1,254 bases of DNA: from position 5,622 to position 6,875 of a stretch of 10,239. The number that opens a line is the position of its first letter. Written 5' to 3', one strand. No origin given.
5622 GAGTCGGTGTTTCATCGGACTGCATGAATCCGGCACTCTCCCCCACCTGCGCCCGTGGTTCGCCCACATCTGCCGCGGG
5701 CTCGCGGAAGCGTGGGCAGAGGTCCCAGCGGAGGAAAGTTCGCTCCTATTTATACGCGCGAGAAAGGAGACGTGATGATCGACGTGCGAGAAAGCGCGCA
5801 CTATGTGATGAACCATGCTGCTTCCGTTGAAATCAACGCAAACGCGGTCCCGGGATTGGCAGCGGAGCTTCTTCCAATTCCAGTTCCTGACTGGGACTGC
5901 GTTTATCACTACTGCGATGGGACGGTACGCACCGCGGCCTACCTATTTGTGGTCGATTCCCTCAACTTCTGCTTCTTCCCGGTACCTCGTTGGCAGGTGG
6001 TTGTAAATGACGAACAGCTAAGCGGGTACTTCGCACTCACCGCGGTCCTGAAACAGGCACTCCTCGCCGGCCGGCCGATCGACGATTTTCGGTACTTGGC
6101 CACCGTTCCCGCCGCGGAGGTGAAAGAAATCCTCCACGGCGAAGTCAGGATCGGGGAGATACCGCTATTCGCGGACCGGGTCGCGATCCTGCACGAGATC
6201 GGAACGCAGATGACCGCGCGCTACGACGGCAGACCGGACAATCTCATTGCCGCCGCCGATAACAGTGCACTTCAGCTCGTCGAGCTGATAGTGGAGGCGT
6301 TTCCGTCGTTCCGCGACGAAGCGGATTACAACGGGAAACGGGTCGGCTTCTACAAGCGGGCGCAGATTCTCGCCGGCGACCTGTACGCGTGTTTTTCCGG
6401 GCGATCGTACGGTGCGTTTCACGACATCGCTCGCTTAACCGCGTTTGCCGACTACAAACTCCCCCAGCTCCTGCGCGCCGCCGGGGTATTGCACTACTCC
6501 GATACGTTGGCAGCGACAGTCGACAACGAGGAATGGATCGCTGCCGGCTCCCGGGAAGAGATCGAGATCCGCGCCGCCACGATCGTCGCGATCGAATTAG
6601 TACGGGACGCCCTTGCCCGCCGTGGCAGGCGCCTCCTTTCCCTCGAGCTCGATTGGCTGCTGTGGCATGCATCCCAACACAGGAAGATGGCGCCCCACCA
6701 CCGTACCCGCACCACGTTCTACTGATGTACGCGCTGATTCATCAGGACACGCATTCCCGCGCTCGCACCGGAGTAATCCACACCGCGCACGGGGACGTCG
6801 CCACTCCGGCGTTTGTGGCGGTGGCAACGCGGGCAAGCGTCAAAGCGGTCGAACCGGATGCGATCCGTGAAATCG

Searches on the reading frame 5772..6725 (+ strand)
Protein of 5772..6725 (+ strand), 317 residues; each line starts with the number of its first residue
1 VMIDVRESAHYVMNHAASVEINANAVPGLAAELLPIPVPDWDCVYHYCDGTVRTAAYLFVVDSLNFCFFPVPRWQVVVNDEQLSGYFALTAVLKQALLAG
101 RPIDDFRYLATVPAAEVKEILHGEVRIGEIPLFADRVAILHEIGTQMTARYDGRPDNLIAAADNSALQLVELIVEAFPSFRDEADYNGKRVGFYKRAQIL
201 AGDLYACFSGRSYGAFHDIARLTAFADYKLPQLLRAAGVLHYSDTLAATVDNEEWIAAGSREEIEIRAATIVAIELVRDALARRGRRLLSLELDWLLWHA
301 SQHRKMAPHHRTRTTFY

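Call 3: search_protein_families(library=ncbifam, proteins=[window:5772-6725:+], max_evalue=0.001)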
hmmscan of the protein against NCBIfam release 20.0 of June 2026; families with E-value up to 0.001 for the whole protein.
window:5772-6725:+ (317 aa): 0 families

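Call 4: search_protein_families(library=pfam, proteins=[window:5772-6725:+], max_evalue=0.001)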
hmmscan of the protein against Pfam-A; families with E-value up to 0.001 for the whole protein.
window:5772-6725:+ (317 aa): 1 family
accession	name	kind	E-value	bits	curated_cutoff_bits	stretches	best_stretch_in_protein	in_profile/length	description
PF10343.14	Q_salvage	-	9e-87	291.7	25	1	46-317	2-285/285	Queuosine salvage protein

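Call 35: find_homologous_proteins(query=window:5772-6722:+, max_evalue=1e-10)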
Query window:5772-6722:+ (317 aa): 729 proteins with E <= 1e-10 among 8000 candidates; the best 120 are listed.
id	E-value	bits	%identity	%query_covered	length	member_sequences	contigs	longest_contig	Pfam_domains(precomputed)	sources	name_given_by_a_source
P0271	3.4e-209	711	100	100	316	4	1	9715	PF10343.15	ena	-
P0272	5.2e-164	563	78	100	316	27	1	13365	PF10343.15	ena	-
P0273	6.2e-161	553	78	100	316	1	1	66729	PF10343.15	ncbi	-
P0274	1.3e-159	549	76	100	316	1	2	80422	PF10343.15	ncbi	-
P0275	2.4e-156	538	74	100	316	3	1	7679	PF10343.15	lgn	-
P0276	8.3e-154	530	72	100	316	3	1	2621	PF10343.15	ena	-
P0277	6.8e-146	504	68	100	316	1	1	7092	PF10343.15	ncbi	-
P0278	8.0e-146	503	69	100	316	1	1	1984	PF10343.15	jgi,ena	-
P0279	1.1e-138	480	67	100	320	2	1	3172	PF10343.15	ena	-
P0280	3.7e-123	429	62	100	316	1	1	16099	PF10343.15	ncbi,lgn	-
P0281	2.3e-121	423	62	100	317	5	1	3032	PF10343.15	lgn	-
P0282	4.2e-121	422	63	100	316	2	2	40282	PF10343.15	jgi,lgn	-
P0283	7.5e-119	415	57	100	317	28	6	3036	PF10343.15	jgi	-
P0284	2.4e-118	413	61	100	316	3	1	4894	PF10343.15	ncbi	-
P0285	2.8e-117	410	58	100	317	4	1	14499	PF10343.15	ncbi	-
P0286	1.3e-116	407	58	100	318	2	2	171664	PF10343.15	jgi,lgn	jgi:hypothetical protein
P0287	1.9e-116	407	59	100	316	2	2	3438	PF10343.15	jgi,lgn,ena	-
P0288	6.2e-114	399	56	100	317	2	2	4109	PF10343.15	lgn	-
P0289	4.6e-112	392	57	100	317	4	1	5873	PF10343.15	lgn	-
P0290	7.4e-111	389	56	100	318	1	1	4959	PF10343.15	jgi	jgi:hypothetical protein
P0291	8.4e-111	388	57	100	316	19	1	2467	PF10343.15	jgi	-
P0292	1.1e-110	388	55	100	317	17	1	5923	PF10343.15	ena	-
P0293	3.4e-109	383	57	100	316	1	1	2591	PF10343.15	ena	-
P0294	2.4e-107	377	54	100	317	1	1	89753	PF10343.15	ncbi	-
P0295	5.8e-107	376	54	100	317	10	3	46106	PF10343.15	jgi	-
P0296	2.0e-106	374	53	100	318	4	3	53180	PF10343.15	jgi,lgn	jgi:hypothetical protein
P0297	4.1e-106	373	55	100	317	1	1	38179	PF10343.15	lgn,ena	-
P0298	6.6e-106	372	53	100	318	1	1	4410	PF10343.15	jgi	-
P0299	1.7e-105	371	53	100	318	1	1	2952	PF10343.15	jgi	-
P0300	3.0e-105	370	53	100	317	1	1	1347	PF10343.15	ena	-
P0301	3.3e-105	370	53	100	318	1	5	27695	PF10343.15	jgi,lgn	-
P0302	3.5e-105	370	53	100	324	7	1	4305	PF10343.15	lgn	-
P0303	1.7e-104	368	53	100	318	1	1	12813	PF10343.15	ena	-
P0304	2.2e-104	367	53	100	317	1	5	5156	PF10343.15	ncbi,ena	-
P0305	5.6e-102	359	52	100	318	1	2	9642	PF10343.15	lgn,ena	-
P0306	6.4e-102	359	60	86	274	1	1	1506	PF10343.15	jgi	-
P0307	1.5e-89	319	49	100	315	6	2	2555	PF10343.15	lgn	-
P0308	3.0e-86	308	48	100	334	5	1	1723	PF10343.15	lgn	-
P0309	3.5e-85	304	51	93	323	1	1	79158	PF10343.15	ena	-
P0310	5.2e-84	300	57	78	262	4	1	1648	PF10343.15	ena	-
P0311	7.3e-84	300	46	100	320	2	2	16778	PF10343.15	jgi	-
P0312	1.1e-83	299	48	99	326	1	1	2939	PF10343.15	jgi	jgi:hypothetical protein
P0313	2.3e-83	298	48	100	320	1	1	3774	PF10343.15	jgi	jgi:hypothetical protein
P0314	8.7e-82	293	46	99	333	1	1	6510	PF10343.15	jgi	jgi:hypothetical protein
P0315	1.3e-81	292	47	98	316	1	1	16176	PF10343.15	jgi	jgi:hypothetical protein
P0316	4.6e-81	291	46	99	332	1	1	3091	PF10343.15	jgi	jgi:hypothetical protein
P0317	6.1e-81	290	47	99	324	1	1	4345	PF10343.15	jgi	-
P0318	6.3e-81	290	47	99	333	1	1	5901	PF10343.15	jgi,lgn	-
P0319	1.4e-80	289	46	100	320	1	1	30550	PF10343.15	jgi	jgi:hypothetical protein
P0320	1.6e-80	289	48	99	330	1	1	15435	PF10343.15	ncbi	-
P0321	1.3e-79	286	46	99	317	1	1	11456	PF10343.15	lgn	-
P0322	1.4e-79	286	47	99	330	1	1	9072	PF10343.15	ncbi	-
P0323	1.6e-79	286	49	99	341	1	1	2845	PF10343.15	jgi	-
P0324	2.7e-79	285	46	99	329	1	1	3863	PF10343.15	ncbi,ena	-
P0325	6.7e-79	284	45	99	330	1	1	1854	PF10343.15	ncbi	-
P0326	1.0e-78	283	45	99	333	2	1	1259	PF10343.15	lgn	-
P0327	1.9e-78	282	48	99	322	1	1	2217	PF10343.15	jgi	jgi:hypothetical protein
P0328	3.1e-78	281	49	99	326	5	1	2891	PF10343.15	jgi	jgi:hypothetical protein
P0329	3.7e-78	281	45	99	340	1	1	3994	PF10343.15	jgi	jgi:hypothetical protein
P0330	4.8e-78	281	45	99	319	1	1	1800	PF10343.15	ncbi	-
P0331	1.1e-77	280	45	99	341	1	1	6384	PF10343.15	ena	-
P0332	1.1e-77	280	47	99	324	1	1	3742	PF10343.15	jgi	jgi:hypothetical protein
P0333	1.3e-77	279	45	99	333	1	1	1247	PF10343.15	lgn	-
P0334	1.3e-77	279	45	100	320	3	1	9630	PF10343.15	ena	-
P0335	1.6e-77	279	46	99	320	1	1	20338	PF10343.15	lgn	-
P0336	2.4e-77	278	45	99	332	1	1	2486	PF10343.15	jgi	jgi:hypothetical protein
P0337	3.7e-77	278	45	100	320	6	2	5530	PF10343.15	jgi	jgi:hypothetical protein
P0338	5.4e-77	277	45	99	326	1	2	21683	PF10343.15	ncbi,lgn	-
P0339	1.1e-76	276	46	100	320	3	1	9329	PF10343.15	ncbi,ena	-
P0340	1.3e-76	276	50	88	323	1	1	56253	PF10343.15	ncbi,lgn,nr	ncbi:MAG: queuosine salvage family protein [Sphaerobacter sp.]|nr:queuosine salvage family protein [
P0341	1.4e-76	276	45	99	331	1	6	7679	PF10343.15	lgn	-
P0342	1.2e-75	273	44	99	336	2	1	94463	PF10343.15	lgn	-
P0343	1.4e-75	273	45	99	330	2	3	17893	PF10343.15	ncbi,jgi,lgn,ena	-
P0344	1.6e-75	272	43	100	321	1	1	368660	PF10343.15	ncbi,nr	ncbi:MAG: queuosine salvage family protein [Candidatus Eremiobacteraeota bacterium]|nr:queuosine sal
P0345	1.7e-75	272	45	99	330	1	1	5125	PF10343.15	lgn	-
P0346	1.9e-75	272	45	99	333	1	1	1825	PF10343.15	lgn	-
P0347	2.2e-75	272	49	88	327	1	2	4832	PF10343.15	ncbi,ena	-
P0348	2.2e-75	272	44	100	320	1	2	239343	PF10343.15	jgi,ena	-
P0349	2.5e-75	272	46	99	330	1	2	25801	PF10343.15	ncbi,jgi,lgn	-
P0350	2.5e-75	272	45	99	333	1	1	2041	PF10343.15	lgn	-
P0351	3.1e-75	272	46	99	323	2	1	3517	PF10343.15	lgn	-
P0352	3.4e-75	271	45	99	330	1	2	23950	PF10343.15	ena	-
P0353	4.4e-75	271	45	100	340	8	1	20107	PF10343.15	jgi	jgi:hypothetical protein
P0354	5.3e-75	271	47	97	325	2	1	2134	PF10343.15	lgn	-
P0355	7.6e-75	270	48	88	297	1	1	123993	PF10343.15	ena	-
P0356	8.1e-75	270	44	98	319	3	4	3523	PF10343.15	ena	-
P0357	9.1e-75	270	46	100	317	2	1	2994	PF10343.15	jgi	jgi:hypothetical protein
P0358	9.1e-75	270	47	89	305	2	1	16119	PF10343.15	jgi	-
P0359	1.1e-74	270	49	86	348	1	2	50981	PF10343.15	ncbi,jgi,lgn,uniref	ncbi:queuosine salvage family protein [Thermogemmatispora sp.]|jgi:hypothetical protein|uniref:queuo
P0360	1.1e-74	270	44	99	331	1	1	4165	PF10343.15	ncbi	-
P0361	1.2e-74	270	46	98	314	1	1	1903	PF10343.15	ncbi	-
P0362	2.0e-74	269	46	99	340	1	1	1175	PF10343.15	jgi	jgi:hypothetical protein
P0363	2.1e-74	269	46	99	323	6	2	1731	PF10343.15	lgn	-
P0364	3.3e-74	268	48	97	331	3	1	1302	PF10343.15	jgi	jgi:hypothetical protein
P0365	3.5e-74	268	43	99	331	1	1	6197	PF10343.15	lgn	-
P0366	3.5e-74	268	45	97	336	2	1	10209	PF10343.15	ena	-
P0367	4.0e-74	268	47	90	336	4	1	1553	PF10343.15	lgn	-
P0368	4.3e-74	268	44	100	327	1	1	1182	PF10343.15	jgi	jgi:hypothetical protein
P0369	4.3e-74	268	45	99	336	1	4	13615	PF10343.15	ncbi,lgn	-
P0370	5.6e-74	267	47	99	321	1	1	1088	PF10343.15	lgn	-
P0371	7.2e-74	267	43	99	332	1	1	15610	PF10343.15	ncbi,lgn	-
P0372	7.6e-74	267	44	99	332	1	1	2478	PF10343.15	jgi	jgi:hypothetical protein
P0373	8.3e-74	267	46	99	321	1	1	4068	PF10343.15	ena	-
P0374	1.0e-73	267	45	99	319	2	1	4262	PF10343.15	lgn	-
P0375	1.0e-73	267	45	99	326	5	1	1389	PF10343.15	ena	-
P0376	1.1e-73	266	48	97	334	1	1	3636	PF10343.15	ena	-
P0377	1.9e-73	266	41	99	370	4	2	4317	PF10343.15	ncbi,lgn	-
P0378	2.1e-73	265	44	99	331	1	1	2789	PF10343.15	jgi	jgi:hypothetical protein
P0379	2.4e-73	265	44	99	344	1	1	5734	PF10343.15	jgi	jgi:Queuosine salvage protein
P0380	2.7e-73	265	43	99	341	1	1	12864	PF10343.15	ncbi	-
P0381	3.0e-73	265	44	99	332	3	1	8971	PF10343.15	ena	-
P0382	3.3e-73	265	44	99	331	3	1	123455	PF10343.15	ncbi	-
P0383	4.6e-73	264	47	90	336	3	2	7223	PF10343.15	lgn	-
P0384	5.0e-73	264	43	99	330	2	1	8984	PF10343.15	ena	-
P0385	5.3e-73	264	43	99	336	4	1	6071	PF10343.15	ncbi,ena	-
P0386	6.1e-73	264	44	99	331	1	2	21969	PF10343.15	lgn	-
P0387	6.7e-73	264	43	99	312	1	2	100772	PF10343.15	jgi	-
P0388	7.0e-73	264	47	99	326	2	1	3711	PF10343.15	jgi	-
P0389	7.2e-73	264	43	99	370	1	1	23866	PF10343.15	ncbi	-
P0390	7.5e-73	264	43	99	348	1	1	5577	PF10343.15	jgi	jgi:hypothetical protein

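Call 38: find_related_loci(query=A1, collection=genome_contigs, flank=8000)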
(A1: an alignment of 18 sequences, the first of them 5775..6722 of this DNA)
Query A1 (316 aa) in genome_contigs; peptide patterns used: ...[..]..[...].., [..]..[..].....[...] (x = any residue, [..] = any of these).
599 stretches matched a pattern (row limit reached: there are more); 586 encode a relative of the query (tblastn E <= 1e-3); the best 80 are kept; 80 distinct loci.
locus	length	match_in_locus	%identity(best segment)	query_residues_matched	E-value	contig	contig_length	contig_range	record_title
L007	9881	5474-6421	91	1-316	0e+0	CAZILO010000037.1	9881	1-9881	MAG TPA_asm: uncultured Thermotogae bacterium isolate binchicken_co164_76 genome assembly, contig: NODE_2324_length_9881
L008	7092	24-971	68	1-316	4e-152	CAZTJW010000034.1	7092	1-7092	MAG TPA_asm: uncultured Thermotogae bacterium isolate binchicken_co164_52 genome assembly, contig: NODE_4633_length_7092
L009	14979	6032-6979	75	1-316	4e-157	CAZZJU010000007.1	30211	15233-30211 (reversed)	MAG TPA_asm: uncultured Thermotogae bacterium isolate SRP128015_co1_136 genome assembly, contig: NODE_1715_length_30211_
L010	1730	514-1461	58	1-316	1e-132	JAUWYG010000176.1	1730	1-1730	MAG: Candidatus Bipolaricaulota bacterium isolate CSMAG_2704 CSMAG_2704_k141_797456_length_1730_cov_28.7892, whole genom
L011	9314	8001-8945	57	2-316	1e-123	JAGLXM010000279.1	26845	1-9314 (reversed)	MAG: Candidatus Bipolaricaulota bacterium isolate RS_12_53 ZL285.bin.53.fa_279, whole genome shotgun sequence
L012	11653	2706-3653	58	1-316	2e-122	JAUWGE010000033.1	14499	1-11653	MAG: Candidatus Bipolaricaulota bacterium isolate CSMAG_2234 CSMAG_2234_k141_1846619_length_14499_cov_10.0000, whole gen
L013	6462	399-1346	57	1-316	1e-118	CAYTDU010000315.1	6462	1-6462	MAG TPA_asm: uncultured Gemmatimonadaceae bacterium isolate binchicken_co334_134 genome assembly, contig: NODE_23628_len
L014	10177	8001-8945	56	2-316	1e-116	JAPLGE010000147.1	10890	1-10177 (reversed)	MAG: Candidatus Bipolaricaulota bacterium isolate LacPavin_0920_SED5_MAG_66_17 LacPavin_0920_SED5_scaffold_255328, whole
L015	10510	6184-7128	57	2-316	3e-110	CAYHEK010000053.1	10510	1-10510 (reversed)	MAG TPA_asm: uncultured Thermotogae bacterium isolate ERP119294_co4_459 genome assembly, contig: NODE_6675_length_10510_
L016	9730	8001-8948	53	2-316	3e-109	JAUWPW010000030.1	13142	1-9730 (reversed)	MAG: Candidatus Bipolaricaulota bacterium isolate CSMAG_2486 CSMAG_2486_k141_1050349_length_13142_cov_11.0000, whole gen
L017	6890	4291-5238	55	2-316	3e-109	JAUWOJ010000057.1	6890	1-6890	MAG: Candidatus Bipolaricaulota bacterium isolate CSMAG_2447 CSMAG_2447_k141_207867_length_6890_cov_14.2180, whole genom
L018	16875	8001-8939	54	1-316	4e-107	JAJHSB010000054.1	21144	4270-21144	MAG: Candidatus Acetothermia bacterium isolate NSHQ14.2015.Bin1 k141_1170, whole genome shotgun sequence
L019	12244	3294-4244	50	1-316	2e-103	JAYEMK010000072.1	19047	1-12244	MAG: Candidatus Bipolaricaulota bacterium isolate MAG083 MAG083_72, whole genome shotgun sequence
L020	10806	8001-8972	50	1-316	4e-95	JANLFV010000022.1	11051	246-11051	MAG: Candidatus Acetothermia bacterium isolate A05DMB20 NODE_22_length_11051_cov_9.940524, whole genome shotgun sequence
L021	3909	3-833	53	37-316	2e-94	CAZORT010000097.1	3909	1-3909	MAG TPA_asm: uncultured Thermotogae bacterium isolate binchicken_co247_22 genome assembly, contig: NODE_1739_length_3909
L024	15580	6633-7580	50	1-316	8e-91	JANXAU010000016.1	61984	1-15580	MAG: Candidatus Bipolaricaulota bacterium isolate SKYB132 k141_43685, whole genome shotgun sequence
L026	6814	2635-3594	47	1-316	1e-90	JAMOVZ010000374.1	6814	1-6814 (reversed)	MAG: Desulfobacterales bacterium isolate PIR-30_metabat2_scaf2bin.099 PIR-30_scaffold_4841_c1, whole genome shotgun sequ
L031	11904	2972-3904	48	1-316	7e-89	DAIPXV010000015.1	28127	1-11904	MAG TPA_asm: Candidatus Bipolaricaulota bacterium isolate CTOTU1357 NODE_154_length_28127_cov_4.309241, whole genome sho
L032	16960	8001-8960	47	1-316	1e-88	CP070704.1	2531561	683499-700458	MAG: Deltaproteobacteria bacterium isolate bin55 chromosome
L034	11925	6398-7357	47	1-316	2e-88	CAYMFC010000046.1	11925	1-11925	MAG TPA_asm: uncultured Desulfobacteraceae bacterium isolate binchicken_co196_441 genome assembly, contig: NODE_7015_len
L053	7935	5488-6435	45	2-316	7e-84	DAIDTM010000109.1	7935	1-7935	MAG TPA_asm: Anaerolineae bacterium isolate clean1805 k141_438190, whole genome shotgun sequence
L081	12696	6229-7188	42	1-316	7e-79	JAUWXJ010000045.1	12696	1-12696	MAG: Desulfobacterales bacterium isolate CSMAG_2681 CSMAG_2681_k141_481595_length_12696_cov_7.2518, whole genome shotgun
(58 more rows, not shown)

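Call 48: search_protein_families(library=pfam, proteins=[L009:3864-4922:+, L032:5088-7733:+, L034:3102-3938:+, L026:577-2583:+, L034:4171-4914:+, L024:4526-4915:-, L024:6009-6554:-, L031:1580-2314:-, L024:13081-13977:+, L053:4391-5362:+], max_evalue=0.00001)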
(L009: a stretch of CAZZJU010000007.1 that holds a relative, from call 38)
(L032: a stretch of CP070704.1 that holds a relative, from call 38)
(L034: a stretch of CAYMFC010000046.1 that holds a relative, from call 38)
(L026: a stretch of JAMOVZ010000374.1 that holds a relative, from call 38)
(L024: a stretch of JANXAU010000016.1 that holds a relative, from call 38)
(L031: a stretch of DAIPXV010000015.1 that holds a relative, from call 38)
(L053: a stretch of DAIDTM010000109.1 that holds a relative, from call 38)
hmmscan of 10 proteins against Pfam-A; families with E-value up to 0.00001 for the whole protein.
L009:3864-4922:+ (353 aa): 1 family
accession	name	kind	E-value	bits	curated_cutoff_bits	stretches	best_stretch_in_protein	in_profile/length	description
PF13200.12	DUF4015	-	5.7e-69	233.1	27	1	63-344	1-313/313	Putative glycosyl hydrolase domain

L032:5088-7733:+ (882 aa): 6 families
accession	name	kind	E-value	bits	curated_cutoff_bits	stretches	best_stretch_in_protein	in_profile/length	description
PF00133.28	tRNA-synt_1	-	2.1e-149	498.3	22.7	1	18-566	1-414/414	tRNA synthetases class I (I, L, M and V)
PF08264.19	Anticodon_1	-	2.6e-43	147.9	25.1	1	608-756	1-148/148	Anticodon-binding domain of tRNA ligase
PF09334.17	tRNA-synt_1g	-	1.4e-24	87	20.1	2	514-574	316-375/391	tRNA synthetases class I (M)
PF10458.14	Val_tRNA-synt_C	-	2.2e-12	47.5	25.9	1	816-878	3-65/66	Valyl tRNA synthetase tRNA binding arm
PF13603.12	tRNA-synt_1_2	-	1.6e-11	44.5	25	1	244-307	85-148/185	Leucyl-tRNA synthetase, editing domain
PF01406.26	tRNA-synt_1e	-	8.7e-06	25.7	27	0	506-555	233-282/301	tRNA synthetases class I (C) catalytic domain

L034:3102-3938:+ (279 aa): 2 families
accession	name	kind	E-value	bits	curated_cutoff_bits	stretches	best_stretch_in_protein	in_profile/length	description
PF01729.25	QRPTase_C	-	1.1e-63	214.5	23.1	1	112-277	1-169/169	Quinolinate phosphoribosyl transferase, C-terminal domain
PF02749.22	QRPTase_N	-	4.7e-21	75.2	27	1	25-110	1-82/82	Quinolinate phosphoribosyl transferase, N-terminal domain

L026:577-2583:+ (669 aa): 4 families
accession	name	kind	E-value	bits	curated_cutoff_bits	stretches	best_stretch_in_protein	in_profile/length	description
PF00456.26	Transketolase_N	-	2.8e-152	506.9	22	1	6-338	2-334/334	Transketolase, thiamine diphosphate binding domain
PF02779.29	Transket_pyr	-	4.7e-60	202.6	27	1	354-525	2-173/174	Transketolase, pyrimidine binding domain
PF22613.1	Transketolase_C_1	-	3e-43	147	27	1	541-654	1-113/113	Transketolase-like TK C-terminal domain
PF02780.25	Transketolase_C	-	3e-17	63.1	25.9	1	553-658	10-124/124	Transketolase, C-terminal domain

L034:4171-4914:+ (248 aa): 1 family
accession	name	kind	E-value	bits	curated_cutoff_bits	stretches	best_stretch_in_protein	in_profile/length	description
PF02146.23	SIR2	-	4.1e-49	167.4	24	1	23-193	1-180/180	Sir2 family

L024:4526-4915:- (130 aa): 0 families

L024:6009-6554:- (182 aa): 0 families

L031:1580-2314:- (245 aa): 0 families

L024:13081-13977:+ (299 aa): 1 family
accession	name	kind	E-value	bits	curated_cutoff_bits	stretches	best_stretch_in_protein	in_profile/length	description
PF01734.28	Patatin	-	2.1e-31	110.1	27.7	1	14-195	1-190/191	Patatin-like phospholipase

L053:4391-5362:+ (324 aa): 3 families
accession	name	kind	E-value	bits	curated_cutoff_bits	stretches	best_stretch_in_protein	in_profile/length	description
PF00589.27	Phage_integrase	-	1.7e-11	44.6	27.1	1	151-305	3-157/172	Phage integrase family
PF02899.23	Phage_int_SAM_1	-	3e-10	40.7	22.3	1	53-126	10-81/83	Phage integrase, N-terminal SAM-like domain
PF13495.12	Phage_int_SAM_4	-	1.3e-06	29.1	27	0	50-129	7-83/85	Phage integrase, N-terminal SAM-like domain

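Call 52: find_encoding_contigs(protein=P0340, flank=6000, max_places=2)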
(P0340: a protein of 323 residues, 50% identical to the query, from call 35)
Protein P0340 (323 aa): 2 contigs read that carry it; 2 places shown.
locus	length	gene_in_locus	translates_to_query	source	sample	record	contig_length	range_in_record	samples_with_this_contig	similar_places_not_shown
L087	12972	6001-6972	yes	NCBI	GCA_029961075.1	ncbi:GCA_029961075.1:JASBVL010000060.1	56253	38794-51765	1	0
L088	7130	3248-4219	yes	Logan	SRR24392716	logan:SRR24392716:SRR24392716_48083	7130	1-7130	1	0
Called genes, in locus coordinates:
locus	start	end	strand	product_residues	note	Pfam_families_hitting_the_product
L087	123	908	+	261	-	PF19700:DUF6198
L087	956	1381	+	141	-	-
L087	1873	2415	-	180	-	PF03473:MOSC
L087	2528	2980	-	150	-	PF00334:NDK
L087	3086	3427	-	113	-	PF03259:Robl_LC7 (weak)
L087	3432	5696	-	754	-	PF00515:TPR_1 (faint), PF07719:TPR_2 (faint), PF13424:TPR_12 (faint), PF13428:TPR_14 (faint), PF14559:TPR_19, PF24575:TPR_Slam (faint), PF13432:TPR_16, PF14559:TPR_19, +1 more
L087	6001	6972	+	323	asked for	PF10343:Q_salvage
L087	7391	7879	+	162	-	-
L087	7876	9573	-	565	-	PF16949:ABC_tran_2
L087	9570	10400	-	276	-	PF00005:ABC_tran, PF13304:AAA_21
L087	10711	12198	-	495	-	PF01266:DAO (weak), PF01593:Amino_oxidase, PF03486:HI0933_like (faint), PF07992:Pyr_redox_2 (faint), PF13450:NAD_binding_8, PF13454:NAD_binding_9 (faint)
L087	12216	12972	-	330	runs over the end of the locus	PF00762:Ferrochelatase, PF01903:CbiX (faint)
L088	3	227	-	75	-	?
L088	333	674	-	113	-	PF03259:Robl_LC7 (weak)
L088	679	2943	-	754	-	PF00515:TPR_1 (faint), PF07719:TPR_2 (faint), PF13424:TPR_12 (faint), PF13428:TPR_14 (faint), PF14559:TPR_19, PF24575:TPR_Slam (faint), PF13432:TPR_16, PF14559:TPR_19, +1 more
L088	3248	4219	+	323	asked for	PF10343:Q_salvage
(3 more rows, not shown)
